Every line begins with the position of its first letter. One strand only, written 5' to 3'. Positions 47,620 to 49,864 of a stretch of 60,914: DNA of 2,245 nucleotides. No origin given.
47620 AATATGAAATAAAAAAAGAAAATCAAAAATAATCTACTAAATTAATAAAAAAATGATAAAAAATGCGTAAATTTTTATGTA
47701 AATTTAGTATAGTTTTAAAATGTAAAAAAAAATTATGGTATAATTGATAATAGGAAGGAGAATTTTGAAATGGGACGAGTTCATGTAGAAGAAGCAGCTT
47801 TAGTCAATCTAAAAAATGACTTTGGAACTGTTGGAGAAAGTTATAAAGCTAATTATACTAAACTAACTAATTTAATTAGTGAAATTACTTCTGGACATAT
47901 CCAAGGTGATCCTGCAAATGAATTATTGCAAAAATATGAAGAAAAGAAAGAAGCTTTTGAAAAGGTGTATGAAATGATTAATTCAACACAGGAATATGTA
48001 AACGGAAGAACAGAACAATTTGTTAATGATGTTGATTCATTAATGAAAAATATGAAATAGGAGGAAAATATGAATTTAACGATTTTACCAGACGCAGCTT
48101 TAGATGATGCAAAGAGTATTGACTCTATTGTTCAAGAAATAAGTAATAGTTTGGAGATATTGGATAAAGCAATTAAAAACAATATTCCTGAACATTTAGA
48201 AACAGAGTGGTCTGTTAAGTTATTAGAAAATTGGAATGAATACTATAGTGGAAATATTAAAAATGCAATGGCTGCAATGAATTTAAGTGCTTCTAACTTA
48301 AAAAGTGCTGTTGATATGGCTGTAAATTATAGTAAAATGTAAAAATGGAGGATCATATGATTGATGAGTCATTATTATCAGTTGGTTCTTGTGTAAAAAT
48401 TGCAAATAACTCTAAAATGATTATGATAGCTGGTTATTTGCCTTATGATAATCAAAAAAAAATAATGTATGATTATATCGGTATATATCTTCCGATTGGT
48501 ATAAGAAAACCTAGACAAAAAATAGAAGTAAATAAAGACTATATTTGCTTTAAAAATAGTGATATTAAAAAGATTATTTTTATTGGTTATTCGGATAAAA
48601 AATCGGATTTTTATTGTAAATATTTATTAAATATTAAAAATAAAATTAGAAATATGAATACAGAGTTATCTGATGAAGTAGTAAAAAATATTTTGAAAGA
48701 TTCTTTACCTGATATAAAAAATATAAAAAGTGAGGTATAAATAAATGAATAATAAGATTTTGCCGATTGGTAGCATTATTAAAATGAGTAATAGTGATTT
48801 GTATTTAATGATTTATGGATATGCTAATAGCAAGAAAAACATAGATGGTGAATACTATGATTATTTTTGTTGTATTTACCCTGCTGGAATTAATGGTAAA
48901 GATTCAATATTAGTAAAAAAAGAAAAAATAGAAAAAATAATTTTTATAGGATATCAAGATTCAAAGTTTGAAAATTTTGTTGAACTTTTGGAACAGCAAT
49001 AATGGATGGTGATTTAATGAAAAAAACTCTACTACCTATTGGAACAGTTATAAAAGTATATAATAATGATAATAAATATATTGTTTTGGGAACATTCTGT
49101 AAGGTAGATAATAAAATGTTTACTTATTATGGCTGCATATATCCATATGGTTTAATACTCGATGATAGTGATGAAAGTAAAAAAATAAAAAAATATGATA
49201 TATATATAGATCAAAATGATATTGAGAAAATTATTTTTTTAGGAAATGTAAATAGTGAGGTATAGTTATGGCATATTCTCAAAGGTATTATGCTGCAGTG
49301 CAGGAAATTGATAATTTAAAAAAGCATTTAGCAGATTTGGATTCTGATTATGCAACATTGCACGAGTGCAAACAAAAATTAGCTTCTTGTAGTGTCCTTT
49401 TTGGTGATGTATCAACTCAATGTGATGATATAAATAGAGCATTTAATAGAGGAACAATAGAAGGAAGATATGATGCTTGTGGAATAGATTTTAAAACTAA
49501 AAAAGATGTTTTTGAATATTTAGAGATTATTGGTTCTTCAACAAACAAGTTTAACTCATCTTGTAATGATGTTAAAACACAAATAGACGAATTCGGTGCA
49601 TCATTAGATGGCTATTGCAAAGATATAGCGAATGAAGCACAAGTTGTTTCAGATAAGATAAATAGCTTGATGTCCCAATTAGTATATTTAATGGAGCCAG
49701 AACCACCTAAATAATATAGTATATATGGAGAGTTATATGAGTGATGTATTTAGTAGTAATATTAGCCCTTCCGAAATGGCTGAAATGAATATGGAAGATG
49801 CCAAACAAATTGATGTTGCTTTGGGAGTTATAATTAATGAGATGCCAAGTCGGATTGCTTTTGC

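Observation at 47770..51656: Orphan T7SSb-style effector cassette carried as cargo of a mobilizable element, with no secretion-machinery genes nearby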

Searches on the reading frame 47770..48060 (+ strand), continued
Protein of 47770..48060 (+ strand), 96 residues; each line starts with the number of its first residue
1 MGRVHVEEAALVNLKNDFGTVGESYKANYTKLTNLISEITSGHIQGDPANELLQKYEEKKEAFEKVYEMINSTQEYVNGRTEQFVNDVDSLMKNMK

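Call 104: search_solved_structures(query=L172:6449-7450:+, max_evalue=0.1)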
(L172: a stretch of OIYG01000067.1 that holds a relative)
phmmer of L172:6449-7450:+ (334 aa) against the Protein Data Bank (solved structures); distinct sequences matched with E-value up to 0.1: 12.
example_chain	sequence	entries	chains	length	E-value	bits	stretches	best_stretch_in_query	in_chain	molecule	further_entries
2iv7_A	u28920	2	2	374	2.9e-05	26.4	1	146-275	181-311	LIPOPOLYSACCHARIDE CORE BIOSYNTHESIS PROTEIN RFAG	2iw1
4n9w_A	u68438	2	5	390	0.00012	24.4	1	130-297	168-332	GDP-mannose-dependent alpha-(1-2)-phosphatidylinositol mannosyltransferase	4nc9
2gej_A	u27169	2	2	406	0.00014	24.2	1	130-297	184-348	PHOSPHATIDYLINOSITOL MANNOSYLTRANSFERASE (PimA)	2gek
8dvz_A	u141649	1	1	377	0.00027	23.2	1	126-328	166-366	N, N'-diacetylbacillosaminyl-diphospho-undecaprenol alpha-1,3-N-acetylgalactosaminyltransf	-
6kih_A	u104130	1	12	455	0.00031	23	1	152-263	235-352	Tll1590 protein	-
8dvw_A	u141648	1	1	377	0.0016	20.7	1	126-328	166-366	N, N'-diacetylbacillosaminyl-diphospho-undecaprenol alpha-1,3-N-acetylgalactosaminyltransf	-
8dqd_A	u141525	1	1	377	0.0016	20.7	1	126-328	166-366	N, N'-diacetylbacillosaminyl-diphospho-undecaprenol alpha-1,3-N-acetylgalactosaminyltransf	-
6tvp_A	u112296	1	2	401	0.0041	19.3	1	163-317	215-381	Alpha-maltose-1-phosphate synthase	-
8b5s_B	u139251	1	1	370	0.025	16.7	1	145-272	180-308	UDP-glucose:(Heptosyl) LPS alpha 1,3-glucosyltransferase WaaG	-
8b5q_A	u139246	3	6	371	0.026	16.7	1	145-272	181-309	UDP-glucose:(Heptosyl) LPS alpha 1,3-glucosyltransferase WaaG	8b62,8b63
8b5s_A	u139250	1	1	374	0.026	16.7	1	145-273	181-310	UDP-glucose:(Heptosyl) LPS alpha 1,3-glucosyltransferase WaaG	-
2f9f_A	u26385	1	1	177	0.071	15.3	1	174-312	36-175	first mannosyl transferase (wbaZ-1)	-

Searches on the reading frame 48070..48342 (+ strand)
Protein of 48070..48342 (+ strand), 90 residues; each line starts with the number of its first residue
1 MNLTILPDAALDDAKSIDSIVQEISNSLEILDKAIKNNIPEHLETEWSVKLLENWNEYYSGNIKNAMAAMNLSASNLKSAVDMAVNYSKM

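Call 3: search_protein_families(library=pfam, proteins=[window:48070-48342:+], max_evalue=1)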
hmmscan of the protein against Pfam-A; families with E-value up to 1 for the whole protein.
window:48070-48342:+ (90 aa): 3 families
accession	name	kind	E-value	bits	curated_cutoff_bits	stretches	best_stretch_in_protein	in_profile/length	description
PF12308.13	Noelin-1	-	0.065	13.8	25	1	12-66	39-93/100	Neurogenesis glycoprotein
PF02042.20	RWP-RK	-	0.16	12.3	29.3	1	53-79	5-31/49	RWP-RK domain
PF03745.19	DUF309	-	0.16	12.1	27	1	41-82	18-58/59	Domain of unknown function (DUF309)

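Call 25: search_solved_structures(query=A2, max_evalue=10, show_alignments=2)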
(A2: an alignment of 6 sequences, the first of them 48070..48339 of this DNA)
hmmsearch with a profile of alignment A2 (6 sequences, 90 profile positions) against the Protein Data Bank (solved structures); distinct sequences matched with E-value up to 10: 11.
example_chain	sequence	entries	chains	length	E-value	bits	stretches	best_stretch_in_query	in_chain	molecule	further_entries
1sd4_A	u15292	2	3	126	0.62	13.6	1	16-79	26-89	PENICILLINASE REPRESSOR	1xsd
9w2z_D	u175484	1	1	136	1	12.9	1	39-85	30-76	Cytochrome c oxidase subunit 4 isoform 1, mitochondrial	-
8d4t_Q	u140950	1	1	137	1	12.9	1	39-85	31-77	Cytochrome c oxidase subunit 4 isoform 1, mitochondrial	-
1koh_A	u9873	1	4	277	1.1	12.8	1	14-79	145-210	TIP ASSOCIATING PROTEIN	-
1koo_A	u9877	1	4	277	1.1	12.8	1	14-79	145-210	TIP ASSOCIATING PROTEIN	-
5b1b_D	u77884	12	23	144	1.2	12.7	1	39-85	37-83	Cytochrome c oxidase subunit 4 isoform 1, mitochondrial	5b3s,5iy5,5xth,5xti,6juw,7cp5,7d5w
5j4z_BD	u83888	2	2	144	1.2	12.7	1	39-85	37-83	COMPLEX IV COX4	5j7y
1occ_D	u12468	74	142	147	1.3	12.6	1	39-85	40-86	CYTOCHROME C OXIDASE | Cytochrome c oxidase subunit IV isoform 1 | Cytochrome c oxidase subunit 4 isoform 1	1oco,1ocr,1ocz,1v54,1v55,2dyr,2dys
3osm_A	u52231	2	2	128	1.4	12.5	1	29-72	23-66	serine/threonine-protein kinase KCC4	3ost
8ded_H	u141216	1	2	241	1.8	12.1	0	46-86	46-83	SKW19 Fab heavy chain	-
9mw6_A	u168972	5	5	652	3.7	11.1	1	17-64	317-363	AncD1D2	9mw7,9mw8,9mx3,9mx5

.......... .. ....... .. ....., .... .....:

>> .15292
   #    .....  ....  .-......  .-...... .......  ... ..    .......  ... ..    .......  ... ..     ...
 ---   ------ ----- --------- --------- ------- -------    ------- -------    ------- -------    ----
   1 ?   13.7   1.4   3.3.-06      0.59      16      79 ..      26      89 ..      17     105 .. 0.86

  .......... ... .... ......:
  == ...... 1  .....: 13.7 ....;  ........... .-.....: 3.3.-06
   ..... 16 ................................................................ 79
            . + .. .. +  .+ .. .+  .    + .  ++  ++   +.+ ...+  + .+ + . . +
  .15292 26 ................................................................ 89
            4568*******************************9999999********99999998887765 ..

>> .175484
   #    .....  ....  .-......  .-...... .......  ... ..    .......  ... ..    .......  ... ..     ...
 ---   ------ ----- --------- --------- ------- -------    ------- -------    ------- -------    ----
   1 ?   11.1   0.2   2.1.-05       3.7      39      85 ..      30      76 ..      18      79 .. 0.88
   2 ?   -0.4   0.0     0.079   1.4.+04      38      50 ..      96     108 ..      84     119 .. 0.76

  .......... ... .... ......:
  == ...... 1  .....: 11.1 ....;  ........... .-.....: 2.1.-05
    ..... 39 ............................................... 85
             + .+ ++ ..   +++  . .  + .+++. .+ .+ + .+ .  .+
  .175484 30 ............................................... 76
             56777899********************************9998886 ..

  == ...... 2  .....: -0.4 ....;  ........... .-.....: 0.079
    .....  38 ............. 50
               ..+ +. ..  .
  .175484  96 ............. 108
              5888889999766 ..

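Call 27: search_protein_families(library=ncbifam, proteins=[window:48070-48342:+], max_evalue=1)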
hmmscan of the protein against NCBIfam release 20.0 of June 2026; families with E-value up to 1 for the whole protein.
window:48070-48342:+ (90 aa): 2 families
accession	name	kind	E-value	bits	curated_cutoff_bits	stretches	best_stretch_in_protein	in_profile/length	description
NF012208.0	SDR_dihy_bifunc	exception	0.043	13.4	325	1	9-79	55-124/233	bifunctional dihydropteridine reductase/dihydrofolate reductase TmpR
NF006598.0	PRK09135.1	equivalog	0.1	12.1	288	1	5-83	60-137/249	pteridine reductase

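Call 34: search_protein_families(library=padloc, proteins=[window:48070-48342:+], max_evalue=0.1)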
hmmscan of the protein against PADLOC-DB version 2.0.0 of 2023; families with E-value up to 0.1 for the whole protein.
window:48070-48342:+ (90 aa): 0 families

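Call 35: search_protein_families(library=phrogs, proteins=[window:48070-48342:+], max_evalue=0.1)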
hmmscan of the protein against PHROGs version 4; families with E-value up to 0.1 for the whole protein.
window:48070-48342:+ (90 aa): 1 family
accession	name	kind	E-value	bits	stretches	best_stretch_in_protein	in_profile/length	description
phrog_2717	-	unknown function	0.092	13.4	0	8-39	81-112/193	-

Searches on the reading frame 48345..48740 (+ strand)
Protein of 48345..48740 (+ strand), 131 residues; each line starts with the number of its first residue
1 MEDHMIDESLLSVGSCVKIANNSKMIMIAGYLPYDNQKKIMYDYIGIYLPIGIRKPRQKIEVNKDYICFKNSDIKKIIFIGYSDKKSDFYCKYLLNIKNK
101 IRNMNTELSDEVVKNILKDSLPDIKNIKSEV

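Call 3: search_protein_families(library=pfam, proteins=[window:48345-48740:+], max_evalue=1)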
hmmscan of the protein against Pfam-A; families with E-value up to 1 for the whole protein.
window:48345-48740:+ (131 aa): 1 family
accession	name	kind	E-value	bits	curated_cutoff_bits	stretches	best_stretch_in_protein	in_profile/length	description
PF13780.11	DUF4176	-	3.9e-15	56.1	25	1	10-86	1-70/74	Domain of unknown function (DUF4176)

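Call 27: search_protein_families(library=ncbifam, proteins=[window:48345-48740:+], max_evalue=1)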
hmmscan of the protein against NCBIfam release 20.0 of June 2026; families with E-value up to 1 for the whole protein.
window:48345-48740:+ (131 aa): 0 families

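Call 34: search_protein_families(library=padloc, proteins=[window:48345-48740:+], max_evalue=0.1)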
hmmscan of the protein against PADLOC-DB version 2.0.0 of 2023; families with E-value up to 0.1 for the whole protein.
window:48345-48740:+ (131 aa): 1 family
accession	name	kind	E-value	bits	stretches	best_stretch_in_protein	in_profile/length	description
PDLC04319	PDC-M02B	-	0.00054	17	1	62-118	33-88/373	-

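Call 35: search_protein_families(library=phrogs, proteins=[window:48345-48740:+], max_evalue=0.1)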
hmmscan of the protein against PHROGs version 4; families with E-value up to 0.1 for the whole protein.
window:48345-48740:+ (131 aa): 1 family
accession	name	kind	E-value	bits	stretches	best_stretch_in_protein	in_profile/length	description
phrog_14657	-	unknown function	4.9e-11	43.6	1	3-87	8-85/106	-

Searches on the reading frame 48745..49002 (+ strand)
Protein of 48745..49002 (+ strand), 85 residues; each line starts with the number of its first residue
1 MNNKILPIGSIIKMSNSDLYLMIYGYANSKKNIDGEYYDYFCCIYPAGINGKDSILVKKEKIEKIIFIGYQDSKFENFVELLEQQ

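Call 3: search_protein_families(library=pfam, proteins=[window:48745-49002:+], max_evalue=1)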
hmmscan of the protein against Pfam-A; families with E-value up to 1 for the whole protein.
window:48745-49002:+ (85 aa): 1 family
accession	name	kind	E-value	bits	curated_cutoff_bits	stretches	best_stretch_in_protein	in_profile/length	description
PF13780.11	DUF4176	-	1.2e-19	70.5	25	1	5-77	1-73/74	Domain of unknown function (DUF4176)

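Call 27: search_protein_families(library=ncbifam, proteins=[window:48745-49002:+], max_evalue=1)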
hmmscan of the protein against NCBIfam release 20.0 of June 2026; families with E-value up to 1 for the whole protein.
window:48745-49002:+ (85 aa): 0 families

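Call 34: search_protein_families(library=padloc, proteins=[window:48745-49002:+], max_evalue=0.1)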
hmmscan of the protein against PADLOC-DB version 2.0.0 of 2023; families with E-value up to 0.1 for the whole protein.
window:48745-49002:+ (85 aa): 0 families

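Call 35: search_protein_families(library=phrogs, proteins=[window:48745-49002:+], max_evalue=0.1)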
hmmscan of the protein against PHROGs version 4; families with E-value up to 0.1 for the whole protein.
window:48745-49002:+ (85 aa): 1 family
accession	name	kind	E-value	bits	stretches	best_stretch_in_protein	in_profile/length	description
phrog_14657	-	unknown function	2.5e-12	47.8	1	1-79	11-89/106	-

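Call 97: search_solved_structures(query=A9, max_evalue=1, show_alignments=2)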
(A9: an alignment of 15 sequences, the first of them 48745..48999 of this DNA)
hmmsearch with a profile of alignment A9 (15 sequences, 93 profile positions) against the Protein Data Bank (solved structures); distinct sequences matched with E-value up to 1: 4.
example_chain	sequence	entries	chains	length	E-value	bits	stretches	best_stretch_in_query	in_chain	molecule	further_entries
9dcs_A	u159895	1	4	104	8.1e-11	45.2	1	4-89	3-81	DUF4176 domain-containing protein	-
7txx_A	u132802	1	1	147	0.11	16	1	16-86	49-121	BA5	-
9mno_A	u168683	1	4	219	0.16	15.5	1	33-88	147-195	DUF4176 domain-containing protein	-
9dcr_A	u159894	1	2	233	0.19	15.2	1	33-88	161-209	DUF4176 domain-containing protein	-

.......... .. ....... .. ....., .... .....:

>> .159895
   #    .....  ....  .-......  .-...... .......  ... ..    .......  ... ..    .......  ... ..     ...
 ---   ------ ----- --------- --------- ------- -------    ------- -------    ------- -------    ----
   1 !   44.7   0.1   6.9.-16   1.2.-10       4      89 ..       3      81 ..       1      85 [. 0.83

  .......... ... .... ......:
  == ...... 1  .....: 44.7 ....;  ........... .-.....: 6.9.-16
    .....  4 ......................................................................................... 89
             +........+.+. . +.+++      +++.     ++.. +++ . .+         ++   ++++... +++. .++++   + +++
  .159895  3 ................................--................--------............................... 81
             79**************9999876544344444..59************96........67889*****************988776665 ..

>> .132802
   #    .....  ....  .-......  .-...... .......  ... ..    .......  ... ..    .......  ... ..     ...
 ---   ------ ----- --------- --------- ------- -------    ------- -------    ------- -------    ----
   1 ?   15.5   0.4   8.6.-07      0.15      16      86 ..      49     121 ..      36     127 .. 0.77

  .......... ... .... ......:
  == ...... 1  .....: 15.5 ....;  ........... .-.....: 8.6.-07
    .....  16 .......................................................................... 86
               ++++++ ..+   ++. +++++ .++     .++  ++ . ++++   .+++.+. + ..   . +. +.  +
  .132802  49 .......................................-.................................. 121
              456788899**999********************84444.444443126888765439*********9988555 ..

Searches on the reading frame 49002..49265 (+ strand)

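Call 3: search_protein_families(library=pfam, proteins=[window:49002-49265:+], max_evalue=1)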
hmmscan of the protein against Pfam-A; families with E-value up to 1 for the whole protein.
window:49002-49265:+ (87 aa): 1 family
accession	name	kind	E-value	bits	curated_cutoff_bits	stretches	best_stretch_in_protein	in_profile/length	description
PF13780.11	DUF4176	-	3.2e-12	46.8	25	1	10-85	1-69/74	Domain of unknown function (DUF4176)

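Call 27: search_protein_families(library=ncbifam, proteins=[window:49002-49265:+], max_evalue=1)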
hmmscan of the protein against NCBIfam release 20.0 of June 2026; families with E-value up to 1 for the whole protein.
window:49002-49265:+ (87 aa): 1 family
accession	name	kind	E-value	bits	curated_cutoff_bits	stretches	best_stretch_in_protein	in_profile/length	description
NF047704.1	Lsa16_fam_lipo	equivalog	0.049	13.6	80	1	8-59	58-107/158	Lsa16 family lipoprotein adhesin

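Call 34: search_protein_families(library=padloc, proteins=[window:49002-49265:+], max_evalue=0.1)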
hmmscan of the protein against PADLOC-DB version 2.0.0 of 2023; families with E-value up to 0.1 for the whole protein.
window:49002-49265:+ (87 aa): 0 families

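Call 35: search_protein_families(library=phrogs, proteins=[window:49002-49265:+], max_evalue=0.1)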
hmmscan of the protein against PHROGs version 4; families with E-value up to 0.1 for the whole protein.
window:49002-49265:+ (87 aa): 1 family
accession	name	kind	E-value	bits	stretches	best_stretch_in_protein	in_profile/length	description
phrog_14657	-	unknown function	1.6e-10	42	1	5-85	10-83/106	-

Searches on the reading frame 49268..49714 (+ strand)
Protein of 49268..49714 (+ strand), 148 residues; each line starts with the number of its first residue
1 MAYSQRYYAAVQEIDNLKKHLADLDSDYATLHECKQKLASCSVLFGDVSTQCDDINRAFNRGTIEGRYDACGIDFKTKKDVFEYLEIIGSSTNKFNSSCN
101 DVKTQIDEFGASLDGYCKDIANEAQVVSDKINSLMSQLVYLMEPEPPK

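Call 3: search_protein_families(library=pfam, proteins=[window:49268-49714:+], max_evalue=1)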
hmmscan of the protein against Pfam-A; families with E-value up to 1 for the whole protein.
window:49268-49714:+ (148 aa): 13 families
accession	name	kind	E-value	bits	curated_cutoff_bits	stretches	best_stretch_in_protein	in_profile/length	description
PF05531.17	NPV_P10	-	0.00054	20.8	29.8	1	12-60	18-66/75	Nucleopolyhedrovirus P10 protein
PF06103.16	DUF948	-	0.0089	16.6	37.2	1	12-60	26-75/89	Bacterial protein of unknown function (DUF948)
PF04136.21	COG3_N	-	0.037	14.4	27.9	1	14-110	3-97/147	Conserved oligomeric Golgi complex subunit 3, N-terminal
PF10046.14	BLOC1_2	-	0.04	14.7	33.4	0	3-39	32-68/96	Biogenesis of lysosome-related organelles complex-1 subunit 2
PF16888.10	YwqH-like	-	0.048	14.3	33.7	0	92-138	65-118/123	YwqH-like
PF06419.17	COG6_N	-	0.067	13.8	27.4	0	81-108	38-65/114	Conserved oligomeric complex COG6, N-terminal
PF04513.17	Baculo_PEP_C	-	0.087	13.3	38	0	92-139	51-95/140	Baculovirus polyhedron envelope protein, PEP, C terminus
PF20651.3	EXOC6_Sec15_N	-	0.1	13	27.2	0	4-34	102-132/170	Exocyst complex component EXOC6/Sec15, N-terminal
PF06005.17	ZapB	-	0.11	13.4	31.5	1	5-39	11-45/71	Cell division protein ZapB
PF22905.2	Hydro_N_hd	-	0.11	12.8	27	0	8-36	114-142/195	Hydrolase N-terminal helical domain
PF13851.11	GAS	-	0.13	12.1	32.3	1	10-60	66-116/200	Growth-arrest specific micro-tubule binding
PF18595.6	Nuf2_DHR10-like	-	0.2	12.2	28.4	1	10-53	7-50/117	Nuf2, DHR10-like domain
PF07889.17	DUF1664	-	0.21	12.1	34.6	0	95-135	39-79/124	Protein of unknown function (DUF1664)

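Call 27: search_protein_families(library=ncbifam, proteins=[window:49268-49714:+], max_evalue=1)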
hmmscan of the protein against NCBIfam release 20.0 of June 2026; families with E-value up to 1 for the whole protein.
window:49268-49714:+ (148 aa): 4 families
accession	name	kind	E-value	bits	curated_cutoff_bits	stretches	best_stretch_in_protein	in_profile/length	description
NF033928.1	alph_xenorhab_A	subfamily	0.00096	18.5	125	1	76-132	122-179/339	alpha-xenorhabdolysin family binary toxin subunit A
NF047515.1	SpiroCoCo_C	equivalog_domain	0.011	14.9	125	1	11-108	103-198/313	SpiroCoCo family coiled-coil protein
NF000243.1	MecI_of_mecA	exception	0.088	13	250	1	36-104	22-89/123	mecA-type methicillin resistance repressor MecI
TIGR04523.1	Mplasa_alph_rch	subfamily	0.1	10.5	270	0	90-137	152-198/745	helix-rich protein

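Call 34: search_protein_families(library=padloc, proteins=[window:49268-49714:+], max_evalue=0.1)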
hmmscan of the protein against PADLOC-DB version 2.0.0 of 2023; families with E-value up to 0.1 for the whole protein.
window:49268-49714:+ (148 aa): 2 families
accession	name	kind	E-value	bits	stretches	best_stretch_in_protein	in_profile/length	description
PDLC01177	CorA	-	0.011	13.8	0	5-38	43-76/117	CorA-like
PDLC00582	JetC3|JetC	-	0.042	9.6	1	7-139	956-1085/1472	DUF3584 domain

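Call 35: search_protein_families(library=phrogs, proteins=[window:49268-49714:+], max_evalue=0.1)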
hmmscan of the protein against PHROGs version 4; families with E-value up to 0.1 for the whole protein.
window:49268-49714:+ (148 aa): 4 families
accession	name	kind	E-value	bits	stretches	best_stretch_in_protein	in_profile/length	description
phrog_7303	-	unknown function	0.0071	17.4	0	11-60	7-53/80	-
phrog_19457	-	unknown function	0.072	14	0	90-137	5-55/182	-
phrog_25855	-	unknown function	0.085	13.9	0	78-141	10-73/136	-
phrog_38630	-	unknown function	0.092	13.8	0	80-128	20-68/94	-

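Call 95: search_solved_structures(query=A3, max_evalue=1)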
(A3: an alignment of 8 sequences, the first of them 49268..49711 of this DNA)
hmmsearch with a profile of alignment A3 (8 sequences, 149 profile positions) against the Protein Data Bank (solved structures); distinct sequences matched with E-value up to 1: 8.
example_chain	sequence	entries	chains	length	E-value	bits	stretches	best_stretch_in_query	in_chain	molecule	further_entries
5cwb_A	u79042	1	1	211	0.00083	22.1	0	13-66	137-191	Designed helical repeat protein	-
7xfr_B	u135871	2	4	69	0.05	16.4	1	36-77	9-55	Autophagy-related protein 16-1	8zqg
28op_U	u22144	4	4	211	0.13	15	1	5-73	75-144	Centromere protein U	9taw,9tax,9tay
5npv_B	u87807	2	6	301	0.14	14.9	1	15-77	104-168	Autophagy-related protein 16-1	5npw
7uuw_G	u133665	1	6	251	0.18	14.6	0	77-123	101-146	Alpha-catenin-like protein hmp-1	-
7pb8_U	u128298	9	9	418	0.23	14.2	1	5-72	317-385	Centromere protein U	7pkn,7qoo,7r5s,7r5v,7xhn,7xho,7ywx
7zr2_A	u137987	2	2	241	0.45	13.3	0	94-144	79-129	Spike protein S2',Chimeric protein mimic of SARS-CoV-2 Spike HR1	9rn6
9l9p_S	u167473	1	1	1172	0.59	12.9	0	87-139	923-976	Putative tail fiber protein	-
